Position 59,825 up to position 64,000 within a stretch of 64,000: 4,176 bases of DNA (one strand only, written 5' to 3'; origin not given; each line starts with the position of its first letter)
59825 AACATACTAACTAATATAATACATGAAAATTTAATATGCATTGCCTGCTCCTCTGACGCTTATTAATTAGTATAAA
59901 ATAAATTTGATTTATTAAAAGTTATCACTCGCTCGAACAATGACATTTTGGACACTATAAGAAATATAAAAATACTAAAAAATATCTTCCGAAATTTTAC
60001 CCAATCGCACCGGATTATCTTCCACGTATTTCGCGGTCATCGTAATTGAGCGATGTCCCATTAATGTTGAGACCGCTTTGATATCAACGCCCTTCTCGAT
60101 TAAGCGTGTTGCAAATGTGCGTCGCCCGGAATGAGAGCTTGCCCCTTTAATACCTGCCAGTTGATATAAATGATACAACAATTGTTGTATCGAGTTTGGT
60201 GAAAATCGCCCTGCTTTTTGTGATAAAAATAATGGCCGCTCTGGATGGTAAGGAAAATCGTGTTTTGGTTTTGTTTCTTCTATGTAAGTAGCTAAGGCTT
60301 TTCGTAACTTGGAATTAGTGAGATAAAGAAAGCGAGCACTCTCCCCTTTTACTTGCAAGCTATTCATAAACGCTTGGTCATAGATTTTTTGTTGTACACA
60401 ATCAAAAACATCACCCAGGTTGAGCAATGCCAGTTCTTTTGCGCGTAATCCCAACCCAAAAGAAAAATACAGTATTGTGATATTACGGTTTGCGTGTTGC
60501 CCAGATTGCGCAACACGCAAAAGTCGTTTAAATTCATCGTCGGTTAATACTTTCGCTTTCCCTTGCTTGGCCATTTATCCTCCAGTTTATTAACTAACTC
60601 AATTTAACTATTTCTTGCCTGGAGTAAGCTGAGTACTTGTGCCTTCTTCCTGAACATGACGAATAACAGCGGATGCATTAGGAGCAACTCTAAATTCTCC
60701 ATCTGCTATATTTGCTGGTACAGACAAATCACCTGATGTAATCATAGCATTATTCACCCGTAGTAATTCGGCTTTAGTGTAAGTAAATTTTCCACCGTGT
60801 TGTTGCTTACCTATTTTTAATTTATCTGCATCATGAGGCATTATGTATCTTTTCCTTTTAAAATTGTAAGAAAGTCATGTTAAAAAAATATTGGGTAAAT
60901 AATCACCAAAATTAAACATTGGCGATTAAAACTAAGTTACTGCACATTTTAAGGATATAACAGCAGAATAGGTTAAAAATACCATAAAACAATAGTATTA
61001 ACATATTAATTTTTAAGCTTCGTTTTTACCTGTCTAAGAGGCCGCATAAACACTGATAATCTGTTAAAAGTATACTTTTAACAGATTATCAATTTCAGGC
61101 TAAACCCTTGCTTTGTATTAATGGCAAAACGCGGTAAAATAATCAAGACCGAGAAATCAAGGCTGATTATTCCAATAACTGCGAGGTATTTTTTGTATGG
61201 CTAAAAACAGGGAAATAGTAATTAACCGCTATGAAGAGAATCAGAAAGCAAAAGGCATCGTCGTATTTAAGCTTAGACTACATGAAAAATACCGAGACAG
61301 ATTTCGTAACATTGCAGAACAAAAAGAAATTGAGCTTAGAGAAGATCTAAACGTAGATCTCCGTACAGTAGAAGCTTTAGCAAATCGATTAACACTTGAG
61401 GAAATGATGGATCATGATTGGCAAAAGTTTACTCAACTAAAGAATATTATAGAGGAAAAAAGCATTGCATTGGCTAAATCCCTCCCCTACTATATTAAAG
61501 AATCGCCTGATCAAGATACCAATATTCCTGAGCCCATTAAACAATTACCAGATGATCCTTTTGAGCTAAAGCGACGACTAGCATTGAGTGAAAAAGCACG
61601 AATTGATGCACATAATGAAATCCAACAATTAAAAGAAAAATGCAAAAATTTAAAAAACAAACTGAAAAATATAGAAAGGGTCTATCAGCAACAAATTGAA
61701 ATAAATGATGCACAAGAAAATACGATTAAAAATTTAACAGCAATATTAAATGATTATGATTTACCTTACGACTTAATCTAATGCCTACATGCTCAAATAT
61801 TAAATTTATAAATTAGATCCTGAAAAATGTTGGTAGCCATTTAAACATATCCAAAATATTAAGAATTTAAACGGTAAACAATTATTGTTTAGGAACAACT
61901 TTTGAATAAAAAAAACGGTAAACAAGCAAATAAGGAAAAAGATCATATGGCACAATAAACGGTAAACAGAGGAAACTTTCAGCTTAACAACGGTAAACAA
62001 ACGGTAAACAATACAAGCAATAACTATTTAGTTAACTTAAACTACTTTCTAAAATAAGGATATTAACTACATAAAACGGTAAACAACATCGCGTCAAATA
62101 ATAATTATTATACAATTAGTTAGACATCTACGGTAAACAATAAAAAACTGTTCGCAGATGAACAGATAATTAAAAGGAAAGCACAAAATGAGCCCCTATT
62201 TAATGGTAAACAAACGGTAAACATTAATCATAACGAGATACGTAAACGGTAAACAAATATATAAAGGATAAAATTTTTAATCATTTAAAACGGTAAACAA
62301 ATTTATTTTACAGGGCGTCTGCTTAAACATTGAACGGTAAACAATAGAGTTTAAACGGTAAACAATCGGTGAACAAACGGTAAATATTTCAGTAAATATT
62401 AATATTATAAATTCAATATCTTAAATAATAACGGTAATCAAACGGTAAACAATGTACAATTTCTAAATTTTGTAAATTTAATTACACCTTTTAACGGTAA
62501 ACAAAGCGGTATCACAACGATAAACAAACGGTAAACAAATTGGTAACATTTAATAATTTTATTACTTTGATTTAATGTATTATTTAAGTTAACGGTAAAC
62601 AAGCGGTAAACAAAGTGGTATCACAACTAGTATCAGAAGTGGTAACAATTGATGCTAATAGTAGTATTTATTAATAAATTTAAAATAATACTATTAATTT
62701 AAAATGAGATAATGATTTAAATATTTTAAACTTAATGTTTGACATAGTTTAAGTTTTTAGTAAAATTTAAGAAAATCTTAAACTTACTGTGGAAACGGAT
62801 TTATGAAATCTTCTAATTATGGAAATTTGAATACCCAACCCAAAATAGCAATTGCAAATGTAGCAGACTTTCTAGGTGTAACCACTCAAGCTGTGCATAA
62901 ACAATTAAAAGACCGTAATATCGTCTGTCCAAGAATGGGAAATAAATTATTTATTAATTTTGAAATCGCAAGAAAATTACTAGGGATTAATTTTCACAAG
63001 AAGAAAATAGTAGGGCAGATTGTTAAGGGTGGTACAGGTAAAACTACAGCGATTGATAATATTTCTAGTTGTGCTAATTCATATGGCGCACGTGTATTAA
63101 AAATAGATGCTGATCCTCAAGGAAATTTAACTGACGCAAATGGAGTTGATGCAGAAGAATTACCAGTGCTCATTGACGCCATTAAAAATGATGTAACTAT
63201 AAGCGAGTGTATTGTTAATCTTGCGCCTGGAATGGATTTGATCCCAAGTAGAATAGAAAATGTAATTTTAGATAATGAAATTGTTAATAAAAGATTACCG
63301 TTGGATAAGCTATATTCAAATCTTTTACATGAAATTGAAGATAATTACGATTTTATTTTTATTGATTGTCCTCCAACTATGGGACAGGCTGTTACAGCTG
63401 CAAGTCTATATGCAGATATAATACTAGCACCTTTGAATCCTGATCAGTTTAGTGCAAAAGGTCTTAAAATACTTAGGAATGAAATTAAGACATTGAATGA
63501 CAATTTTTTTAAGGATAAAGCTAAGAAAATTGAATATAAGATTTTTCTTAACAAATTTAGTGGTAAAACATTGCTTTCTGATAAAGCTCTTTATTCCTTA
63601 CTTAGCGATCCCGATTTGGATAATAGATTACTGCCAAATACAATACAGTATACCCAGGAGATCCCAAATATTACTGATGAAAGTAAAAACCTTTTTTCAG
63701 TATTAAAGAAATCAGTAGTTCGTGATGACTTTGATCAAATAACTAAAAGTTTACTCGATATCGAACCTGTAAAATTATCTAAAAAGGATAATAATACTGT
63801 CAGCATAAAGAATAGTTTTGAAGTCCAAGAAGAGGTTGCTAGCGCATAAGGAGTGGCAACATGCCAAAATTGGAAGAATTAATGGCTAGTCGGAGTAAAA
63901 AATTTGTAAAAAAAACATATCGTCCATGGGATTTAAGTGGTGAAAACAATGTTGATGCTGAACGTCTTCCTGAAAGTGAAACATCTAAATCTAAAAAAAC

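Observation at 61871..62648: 780-bp array of at least 20 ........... iterons upstream of parA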

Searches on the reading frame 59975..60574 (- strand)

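Call 10: search_protein_families(library=pfam, proteins=[window:59975-60574:-], max_evalue=0.01)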
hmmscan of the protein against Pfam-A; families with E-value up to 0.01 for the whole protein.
window:59975-60574:- (199 aa): 1 family
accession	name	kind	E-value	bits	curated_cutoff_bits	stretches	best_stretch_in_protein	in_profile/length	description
PF00589.27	Phage_integrase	-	7.5e-26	91.4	27.1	1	8-187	1-169/172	Phage integrase family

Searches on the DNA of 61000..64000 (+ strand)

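Call 5: search_dna_similar(query=window:61000-64000:+, collection=plasmids, mode=near, max_rows=30)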
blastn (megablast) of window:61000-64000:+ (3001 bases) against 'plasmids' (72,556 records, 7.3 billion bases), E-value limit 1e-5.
No match.

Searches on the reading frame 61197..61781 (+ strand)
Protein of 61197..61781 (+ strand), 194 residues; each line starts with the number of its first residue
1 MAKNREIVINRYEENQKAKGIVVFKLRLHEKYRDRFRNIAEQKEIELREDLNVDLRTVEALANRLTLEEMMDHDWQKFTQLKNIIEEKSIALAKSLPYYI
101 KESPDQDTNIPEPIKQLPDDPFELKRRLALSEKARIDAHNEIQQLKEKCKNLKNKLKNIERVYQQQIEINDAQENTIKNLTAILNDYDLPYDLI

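Call 10: search_protein_families(library=pfam, proteins=[window:61197-61781:+], max_evalue=0.01)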
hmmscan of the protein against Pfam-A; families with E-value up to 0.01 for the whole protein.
window:61197-61781:+ (194 aa): 5 families
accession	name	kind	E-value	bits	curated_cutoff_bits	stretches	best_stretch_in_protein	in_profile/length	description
PF14931.11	IFT20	-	0.0014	19.2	27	0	137-178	16-57/119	Intraflagellar transport complex B, subunit 20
PF00261.25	Tropomyosin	-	0.0017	18.3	38.6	1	123-189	122-195/242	Tropomyosin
PF16516.10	CC2-LZ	-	0.0032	18.3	35.3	1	123-169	18-63/100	Leucine zipper of domain CC2 of NEMO, NF-kappa-B essential modulator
PF15619.11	Lebercilin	-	0.0032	17.5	34.3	1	75-161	101-191/193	Ciliary protein causing Leber congenital amaurosis disease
PF14916.11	CCDC92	-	0.0074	16.5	28.3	0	139-161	26-48/57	Coiled-coil domain of unknown function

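Call 63: search_protein_families(library=ncbifam, proteins=[window:61197-61781:+], max_evalue=0.01)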
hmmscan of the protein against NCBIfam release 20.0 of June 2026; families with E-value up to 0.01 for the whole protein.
window:61197-61781:+ (194 aa): 0 families
